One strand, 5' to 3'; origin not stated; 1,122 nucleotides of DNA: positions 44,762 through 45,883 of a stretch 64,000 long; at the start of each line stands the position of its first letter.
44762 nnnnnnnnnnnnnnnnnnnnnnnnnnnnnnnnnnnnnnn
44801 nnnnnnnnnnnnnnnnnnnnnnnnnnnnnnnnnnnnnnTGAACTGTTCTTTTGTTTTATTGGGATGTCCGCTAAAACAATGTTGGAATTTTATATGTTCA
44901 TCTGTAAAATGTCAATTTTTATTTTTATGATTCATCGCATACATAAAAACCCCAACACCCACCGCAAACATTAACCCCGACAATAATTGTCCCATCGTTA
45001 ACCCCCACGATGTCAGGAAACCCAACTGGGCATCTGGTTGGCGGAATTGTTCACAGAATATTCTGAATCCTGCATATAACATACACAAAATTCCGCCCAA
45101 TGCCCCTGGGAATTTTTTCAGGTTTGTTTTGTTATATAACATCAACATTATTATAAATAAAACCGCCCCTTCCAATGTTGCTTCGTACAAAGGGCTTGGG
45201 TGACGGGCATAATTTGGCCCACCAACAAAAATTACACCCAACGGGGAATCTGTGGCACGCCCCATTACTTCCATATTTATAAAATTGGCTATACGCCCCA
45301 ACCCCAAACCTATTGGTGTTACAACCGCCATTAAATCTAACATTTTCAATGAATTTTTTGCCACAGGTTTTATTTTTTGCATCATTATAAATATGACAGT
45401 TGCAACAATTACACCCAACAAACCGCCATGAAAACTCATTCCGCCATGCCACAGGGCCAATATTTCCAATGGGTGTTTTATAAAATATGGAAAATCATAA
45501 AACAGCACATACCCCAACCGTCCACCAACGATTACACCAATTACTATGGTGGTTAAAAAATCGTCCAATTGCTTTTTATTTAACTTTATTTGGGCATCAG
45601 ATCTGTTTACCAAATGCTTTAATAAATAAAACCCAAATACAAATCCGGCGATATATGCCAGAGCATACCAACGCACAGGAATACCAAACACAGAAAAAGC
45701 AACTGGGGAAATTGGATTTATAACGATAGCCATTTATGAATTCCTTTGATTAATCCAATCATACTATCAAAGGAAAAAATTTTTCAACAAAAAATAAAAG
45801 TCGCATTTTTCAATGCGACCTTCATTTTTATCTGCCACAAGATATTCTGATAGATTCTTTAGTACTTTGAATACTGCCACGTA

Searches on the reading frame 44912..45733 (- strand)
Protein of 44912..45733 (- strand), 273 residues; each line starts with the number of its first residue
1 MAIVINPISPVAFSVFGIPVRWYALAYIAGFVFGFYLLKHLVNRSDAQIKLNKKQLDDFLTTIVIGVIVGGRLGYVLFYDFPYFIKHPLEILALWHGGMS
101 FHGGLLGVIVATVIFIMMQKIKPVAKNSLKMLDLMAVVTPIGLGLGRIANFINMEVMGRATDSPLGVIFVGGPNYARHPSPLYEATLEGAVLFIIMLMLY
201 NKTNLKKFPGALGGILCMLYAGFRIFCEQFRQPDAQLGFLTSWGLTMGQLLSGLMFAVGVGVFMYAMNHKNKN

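Call 57: search_protein_families(library=pfam, proteins=[window:44912-45733:-], max_evalue=1e-8)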
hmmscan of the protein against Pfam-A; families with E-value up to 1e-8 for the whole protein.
window:44912-45733:- (273 aa): 1 family
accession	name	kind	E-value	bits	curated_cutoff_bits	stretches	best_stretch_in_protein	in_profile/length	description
PF01790.23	LGT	-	4.4e-68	229.6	24.9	1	10-265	1-240/240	Prolipoprotein diacylglyceryl transferase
